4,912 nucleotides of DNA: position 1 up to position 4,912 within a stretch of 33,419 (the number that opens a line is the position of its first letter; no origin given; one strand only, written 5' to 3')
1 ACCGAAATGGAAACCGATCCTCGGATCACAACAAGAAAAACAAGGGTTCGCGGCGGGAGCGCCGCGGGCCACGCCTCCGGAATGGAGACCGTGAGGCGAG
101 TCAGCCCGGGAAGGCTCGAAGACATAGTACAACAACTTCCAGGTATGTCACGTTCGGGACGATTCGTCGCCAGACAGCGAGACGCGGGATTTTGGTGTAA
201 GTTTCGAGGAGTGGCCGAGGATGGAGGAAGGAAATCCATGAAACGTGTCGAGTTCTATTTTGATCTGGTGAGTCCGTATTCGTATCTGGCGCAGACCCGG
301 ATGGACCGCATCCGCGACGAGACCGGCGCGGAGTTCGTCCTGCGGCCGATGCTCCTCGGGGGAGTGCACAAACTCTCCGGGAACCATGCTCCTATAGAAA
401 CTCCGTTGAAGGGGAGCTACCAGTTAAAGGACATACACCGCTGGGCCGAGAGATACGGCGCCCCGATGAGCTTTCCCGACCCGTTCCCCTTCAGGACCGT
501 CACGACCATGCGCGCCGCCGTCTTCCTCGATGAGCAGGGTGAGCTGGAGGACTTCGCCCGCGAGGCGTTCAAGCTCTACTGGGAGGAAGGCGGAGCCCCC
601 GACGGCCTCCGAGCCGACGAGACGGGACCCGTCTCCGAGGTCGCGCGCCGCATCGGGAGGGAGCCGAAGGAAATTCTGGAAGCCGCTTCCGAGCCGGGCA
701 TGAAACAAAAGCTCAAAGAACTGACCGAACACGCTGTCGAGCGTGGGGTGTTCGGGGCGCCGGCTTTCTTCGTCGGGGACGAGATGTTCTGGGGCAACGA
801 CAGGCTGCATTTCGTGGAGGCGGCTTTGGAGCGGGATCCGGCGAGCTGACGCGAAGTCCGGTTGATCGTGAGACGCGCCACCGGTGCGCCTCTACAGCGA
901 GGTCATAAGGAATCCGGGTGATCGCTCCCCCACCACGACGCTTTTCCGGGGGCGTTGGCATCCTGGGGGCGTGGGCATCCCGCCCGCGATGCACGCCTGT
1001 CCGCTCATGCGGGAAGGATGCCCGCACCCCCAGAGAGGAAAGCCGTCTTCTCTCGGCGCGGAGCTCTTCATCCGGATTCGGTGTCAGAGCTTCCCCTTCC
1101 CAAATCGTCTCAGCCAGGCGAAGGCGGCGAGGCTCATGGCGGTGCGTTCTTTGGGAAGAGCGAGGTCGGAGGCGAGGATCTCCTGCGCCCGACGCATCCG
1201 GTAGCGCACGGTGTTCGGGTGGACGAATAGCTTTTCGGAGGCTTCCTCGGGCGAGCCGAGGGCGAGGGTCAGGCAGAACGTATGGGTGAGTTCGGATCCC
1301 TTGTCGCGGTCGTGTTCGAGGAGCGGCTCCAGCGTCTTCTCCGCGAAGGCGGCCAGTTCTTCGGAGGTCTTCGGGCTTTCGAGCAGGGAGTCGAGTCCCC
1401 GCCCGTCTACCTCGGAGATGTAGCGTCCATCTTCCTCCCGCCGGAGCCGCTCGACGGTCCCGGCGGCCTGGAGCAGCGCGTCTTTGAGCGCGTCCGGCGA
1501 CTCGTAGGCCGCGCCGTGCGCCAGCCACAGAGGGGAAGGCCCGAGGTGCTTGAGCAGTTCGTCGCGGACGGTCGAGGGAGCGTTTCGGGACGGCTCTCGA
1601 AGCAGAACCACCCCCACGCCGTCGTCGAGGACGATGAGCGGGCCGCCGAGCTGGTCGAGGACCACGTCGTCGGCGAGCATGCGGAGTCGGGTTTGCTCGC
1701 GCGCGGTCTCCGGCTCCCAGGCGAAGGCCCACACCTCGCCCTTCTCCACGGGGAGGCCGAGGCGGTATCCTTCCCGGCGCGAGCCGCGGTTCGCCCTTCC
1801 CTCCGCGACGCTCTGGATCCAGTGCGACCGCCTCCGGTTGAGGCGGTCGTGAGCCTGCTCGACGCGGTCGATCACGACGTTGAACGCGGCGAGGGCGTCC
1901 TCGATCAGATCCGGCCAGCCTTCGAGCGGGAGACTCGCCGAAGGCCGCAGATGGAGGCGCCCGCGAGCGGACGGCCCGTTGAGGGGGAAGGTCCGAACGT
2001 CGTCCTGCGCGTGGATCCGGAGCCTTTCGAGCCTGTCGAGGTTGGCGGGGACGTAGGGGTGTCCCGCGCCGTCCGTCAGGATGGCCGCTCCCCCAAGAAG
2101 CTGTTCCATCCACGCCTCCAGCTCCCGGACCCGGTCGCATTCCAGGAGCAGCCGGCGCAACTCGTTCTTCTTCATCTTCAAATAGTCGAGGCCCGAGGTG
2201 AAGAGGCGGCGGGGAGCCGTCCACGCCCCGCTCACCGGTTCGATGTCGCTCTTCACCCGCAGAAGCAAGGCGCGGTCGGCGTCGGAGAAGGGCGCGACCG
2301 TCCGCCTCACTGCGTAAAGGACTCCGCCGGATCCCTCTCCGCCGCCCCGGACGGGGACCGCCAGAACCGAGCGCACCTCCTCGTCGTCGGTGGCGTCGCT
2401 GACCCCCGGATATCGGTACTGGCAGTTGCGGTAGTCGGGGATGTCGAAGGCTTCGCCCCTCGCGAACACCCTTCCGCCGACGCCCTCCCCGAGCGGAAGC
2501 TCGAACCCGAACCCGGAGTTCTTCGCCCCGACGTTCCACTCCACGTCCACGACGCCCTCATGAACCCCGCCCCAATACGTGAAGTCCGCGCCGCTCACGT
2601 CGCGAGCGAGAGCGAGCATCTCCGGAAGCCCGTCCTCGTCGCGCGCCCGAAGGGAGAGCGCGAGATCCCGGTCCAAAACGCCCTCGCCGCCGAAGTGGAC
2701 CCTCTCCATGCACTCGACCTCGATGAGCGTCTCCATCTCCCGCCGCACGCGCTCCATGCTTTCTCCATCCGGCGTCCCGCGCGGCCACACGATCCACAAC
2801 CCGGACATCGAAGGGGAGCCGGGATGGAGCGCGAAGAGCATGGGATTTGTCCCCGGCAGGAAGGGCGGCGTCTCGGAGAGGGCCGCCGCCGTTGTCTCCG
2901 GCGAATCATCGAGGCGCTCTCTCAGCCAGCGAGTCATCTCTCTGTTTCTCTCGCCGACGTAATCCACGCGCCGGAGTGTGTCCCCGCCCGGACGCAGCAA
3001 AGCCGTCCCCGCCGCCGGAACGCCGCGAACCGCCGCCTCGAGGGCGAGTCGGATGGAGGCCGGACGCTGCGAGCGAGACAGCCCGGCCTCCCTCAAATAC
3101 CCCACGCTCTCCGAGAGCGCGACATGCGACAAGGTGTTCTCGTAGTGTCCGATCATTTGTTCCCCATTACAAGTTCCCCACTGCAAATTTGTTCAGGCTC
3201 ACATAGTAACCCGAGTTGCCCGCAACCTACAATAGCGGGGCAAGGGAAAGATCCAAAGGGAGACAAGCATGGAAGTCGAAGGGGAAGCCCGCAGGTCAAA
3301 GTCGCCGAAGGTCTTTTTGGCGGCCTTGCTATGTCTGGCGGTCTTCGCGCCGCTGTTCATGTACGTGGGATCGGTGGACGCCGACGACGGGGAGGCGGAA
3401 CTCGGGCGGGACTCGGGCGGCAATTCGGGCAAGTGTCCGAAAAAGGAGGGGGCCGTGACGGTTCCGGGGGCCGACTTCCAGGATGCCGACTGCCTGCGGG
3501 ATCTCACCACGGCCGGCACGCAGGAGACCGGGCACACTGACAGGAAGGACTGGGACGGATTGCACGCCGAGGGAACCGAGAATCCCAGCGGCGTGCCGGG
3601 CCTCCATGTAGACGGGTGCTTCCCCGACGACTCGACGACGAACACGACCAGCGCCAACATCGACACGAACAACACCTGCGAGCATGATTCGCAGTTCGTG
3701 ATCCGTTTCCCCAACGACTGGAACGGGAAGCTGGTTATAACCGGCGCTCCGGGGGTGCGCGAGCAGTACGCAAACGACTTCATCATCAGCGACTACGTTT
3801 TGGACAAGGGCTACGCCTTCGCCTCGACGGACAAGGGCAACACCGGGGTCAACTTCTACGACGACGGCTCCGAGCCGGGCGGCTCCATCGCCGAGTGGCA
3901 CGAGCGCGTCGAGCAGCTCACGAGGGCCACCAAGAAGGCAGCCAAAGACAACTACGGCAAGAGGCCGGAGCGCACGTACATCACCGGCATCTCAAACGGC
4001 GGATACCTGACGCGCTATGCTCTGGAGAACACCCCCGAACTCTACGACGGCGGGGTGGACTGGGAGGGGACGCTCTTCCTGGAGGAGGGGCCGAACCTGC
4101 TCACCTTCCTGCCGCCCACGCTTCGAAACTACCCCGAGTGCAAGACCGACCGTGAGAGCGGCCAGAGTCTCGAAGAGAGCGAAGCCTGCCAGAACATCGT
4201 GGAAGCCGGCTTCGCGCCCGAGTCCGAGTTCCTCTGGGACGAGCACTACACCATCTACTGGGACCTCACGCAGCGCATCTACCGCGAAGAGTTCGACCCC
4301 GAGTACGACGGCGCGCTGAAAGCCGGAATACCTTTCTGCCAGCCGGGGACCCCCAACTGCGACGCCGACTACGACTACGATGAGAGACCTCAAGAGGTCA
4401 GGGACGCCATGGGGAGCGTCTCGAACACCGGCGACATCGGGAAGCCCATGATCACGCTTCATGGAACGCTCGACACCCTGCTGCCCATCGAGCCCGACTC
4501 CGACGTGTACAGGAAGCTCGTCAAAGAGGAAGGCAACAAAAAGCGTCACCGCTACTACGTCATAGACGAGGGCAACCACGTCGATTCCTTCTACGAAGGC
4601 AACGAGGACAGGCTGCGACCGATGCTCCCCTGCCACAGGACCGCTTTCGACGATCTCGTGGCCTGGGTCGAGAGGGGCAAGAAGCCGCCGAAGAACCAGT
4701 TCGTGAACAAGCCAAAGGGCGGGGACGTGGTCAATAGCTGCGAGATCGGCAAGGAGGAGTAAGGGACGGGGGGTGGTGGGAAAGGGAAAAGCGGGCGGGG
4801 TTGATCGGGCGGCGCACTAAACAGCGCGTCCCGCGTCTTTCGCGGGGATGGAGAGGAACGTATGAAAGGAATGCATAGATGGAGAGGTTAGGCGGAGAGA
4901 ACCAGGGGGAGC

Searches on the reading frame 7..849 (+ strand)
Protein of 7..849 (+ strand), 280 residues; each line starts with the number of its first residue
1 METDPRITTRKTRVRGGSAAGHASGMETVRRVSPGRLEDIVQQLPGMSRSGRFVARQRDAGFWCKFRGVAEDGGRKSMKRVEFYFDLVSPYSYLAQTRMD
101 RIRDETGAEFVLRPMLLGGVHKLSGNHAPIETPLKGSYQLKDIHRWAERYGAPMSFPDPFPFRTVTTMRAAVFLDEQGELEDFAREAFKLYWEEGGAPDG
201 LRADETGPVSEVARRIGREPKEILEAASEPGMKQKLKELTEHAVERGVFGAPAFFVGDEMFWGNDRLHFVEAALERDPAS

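Call 57: search_protein_families(library=pfam, proteins=[window:7-849:+], max_evalue=0.00001)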
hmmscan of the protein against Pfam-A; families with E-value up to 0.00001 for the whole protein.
window:7-849:+ (280 aa): 1 family
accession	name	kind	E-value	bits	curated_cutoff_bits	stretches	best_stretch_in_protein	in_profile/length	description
PF01323.26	DSBA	-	4.4e-43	147.7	25.6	1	81-274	2-190/191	DSBA-like thioredoxin domain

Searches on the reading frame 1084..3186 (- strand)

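Call 56: search_protein_families(library=pfam, proteins=[window:1084-3186:-], max_evalue=0.00001)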
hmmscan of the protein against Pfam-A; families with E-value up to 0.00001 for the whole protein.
window:1084-3186:- (700 aa): 3 families
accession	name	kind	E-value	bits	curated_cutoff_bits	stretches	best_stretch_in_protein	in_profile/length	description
PF13556.12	HTH_30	-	3.8e-13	49.5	27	1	644-687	13-56/59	PucR C-terminal helix-turn-helix domain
PF01590.32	GAF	-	3.1e-06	28.2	22.4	1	225-308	40-122/133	GAF domain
PF17853.6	GGDEF_2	-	6.6e-06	26.8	24.5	0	466-576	5-112/116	GGDEF-like domain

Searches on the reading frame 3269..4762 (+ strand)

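Call 56: search_protein_families(library=pfam, proteins=[window:3269-4762:+], max_evalue=0.00001)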
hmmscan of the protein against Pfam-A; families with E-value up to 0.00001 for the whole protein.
window:3269-4762:+ (497 aa): 3 families
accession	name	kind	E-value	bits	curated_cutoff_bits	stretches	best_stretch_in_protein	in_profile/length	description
PF07519.17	Tannase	-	9.4e-14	51.6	29.8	1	129-261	8-145/490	Tannase and feruloyl esterase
PF10605.15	3HBOH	-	5.1e-11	42.1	27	1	371-486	531-652/688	3HB-oligomer hydrolase (3HBOH)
PF00326.27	Peptidase_S9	-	1.7e-09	37.9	22.6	1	179-264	12-94/213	Prolyl oligopeptidase family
